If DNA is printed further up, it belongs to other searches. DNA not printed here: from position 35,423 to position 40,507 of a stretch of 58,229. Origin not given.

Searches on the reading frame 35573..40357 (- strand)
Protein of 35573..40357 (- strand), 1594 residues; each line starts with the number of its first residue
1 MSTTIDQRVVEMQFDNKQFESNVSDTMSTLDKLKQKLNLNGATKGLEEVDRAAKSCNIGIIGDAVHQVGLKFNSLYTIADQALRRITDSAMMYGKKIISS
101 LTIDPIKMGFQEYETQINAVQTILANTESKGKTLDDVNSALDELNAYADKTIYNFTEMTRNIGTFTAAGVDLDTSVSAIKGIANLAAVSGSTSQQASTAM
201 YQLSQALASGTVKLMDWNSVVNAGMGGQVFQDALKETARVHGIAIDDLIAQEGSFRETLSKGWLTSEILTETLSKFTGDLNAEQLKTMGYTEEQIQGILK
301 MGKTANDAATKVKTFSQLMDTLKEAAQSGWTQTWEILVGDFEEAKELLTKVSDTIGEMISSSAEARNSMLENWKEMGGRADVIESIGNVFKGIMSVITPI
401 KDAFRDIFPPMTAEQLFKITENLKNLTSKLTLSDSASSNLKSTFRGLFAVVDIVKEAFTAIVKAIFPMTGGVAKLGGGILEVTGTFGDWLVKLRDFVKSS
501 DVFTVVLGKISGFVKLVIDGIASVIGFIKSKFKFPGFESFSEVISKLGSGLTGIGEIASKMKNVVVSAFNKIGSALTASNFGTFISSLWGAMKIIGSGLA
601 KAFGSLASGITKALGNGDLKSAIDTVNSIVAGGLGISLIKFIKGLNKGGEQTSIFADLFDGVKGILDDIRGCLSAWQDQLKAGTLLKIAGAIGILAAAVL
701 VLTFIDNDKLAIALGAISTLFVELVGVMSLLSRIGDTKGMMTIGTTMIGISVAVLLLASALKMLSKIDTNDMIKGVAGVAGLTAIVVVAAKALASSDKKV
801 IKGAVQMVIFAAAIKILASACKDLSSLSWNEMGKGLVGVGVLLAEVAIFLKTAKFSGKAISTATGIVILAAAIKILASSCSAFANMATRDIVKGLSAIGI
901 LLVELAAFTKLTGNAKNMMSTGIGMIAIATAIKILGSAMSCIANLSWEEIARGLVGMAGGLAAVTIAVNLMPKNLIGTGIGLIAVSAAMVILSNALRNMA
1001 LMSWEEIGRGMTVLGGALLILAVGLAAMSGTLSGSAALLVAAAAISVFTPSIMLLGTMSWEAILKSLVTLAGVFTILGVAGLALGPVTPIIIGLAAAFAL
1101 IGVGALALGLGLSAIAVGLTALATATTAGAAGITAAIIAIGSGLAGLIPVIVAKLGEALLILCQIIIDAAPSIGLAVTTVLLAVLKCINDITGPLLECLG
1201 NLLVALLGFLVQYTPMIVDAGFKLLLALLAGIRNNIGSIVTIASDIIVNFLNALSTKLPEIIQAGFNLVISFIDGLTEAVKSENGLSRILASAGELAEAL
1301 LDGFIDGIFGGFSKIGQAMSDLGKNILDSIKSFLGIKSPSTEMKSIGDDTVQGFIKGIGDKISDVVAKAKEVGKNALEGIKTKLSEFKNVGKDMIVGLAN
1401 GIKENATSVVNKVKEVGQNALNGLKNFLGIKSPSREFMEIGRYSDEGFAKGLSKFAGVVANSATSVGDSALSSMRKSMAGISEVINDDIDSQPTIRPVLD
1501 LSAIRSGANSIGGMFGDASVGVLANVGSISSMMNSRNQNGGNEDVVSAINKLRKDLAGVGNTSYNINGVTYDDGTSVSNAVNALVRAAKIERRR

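Call 55: search_protein_families(library=phrogs, proteins=[window:35573-40357:-], max_evalue=1e-8)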
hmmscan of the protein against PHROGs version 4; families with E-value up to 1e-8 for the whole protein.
window:35573-40357:- (1594 aa): 13 families
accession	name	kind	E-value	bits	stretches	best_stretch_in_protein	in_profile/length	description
phrog_4372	-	tail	0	1706.5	2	3-1383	2-1367/1681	tail length tape measure protein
phrog_5493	-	tail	4.6e-36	125.6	2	1362-1481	917-1038/1102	tail length tape measure protein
phrog_1204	-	tail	1.6e-26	93.6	2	129-808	220-842/1483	tail protein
phrog_5218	-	unknown function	8.2e-24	84.8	2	1389-1506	1346-1437/1599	-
phrog_58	-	tail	1.4e-20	74.4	1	1351-1553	878-1057/1544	tail length tape measure protein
phrog_1686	-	tail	1.5e-19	70.4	1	1383-1535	881-1034/1224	tail length tape measure protein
phrog_1272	-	tail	7.5e-19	68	1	1363-1456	1410-1508/1606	tail length tape measure protein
phrog_305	-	tail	8.5e-19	68.7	1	1362-1466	643-748/1001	tail length tape measure protein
phrog_4200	-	tail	3.1e-14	53.4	1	1176-1545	376-659/732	tail length tape measure protein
phrog_8462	-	tail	7.3e-12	45.8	0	1045-1404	257-578/672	tail length tape measure protein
phrog_17020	-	unknown function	1.8e-11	44.9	0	1348-1479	65-190/353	-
phrog_3336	-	tail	2.3e-10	40.7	1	135-331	109-272/1051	tail length tape measure protein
phrog_28918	-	unknown function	2.6e-09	36.3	1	1325-1487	1120-1281/1445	-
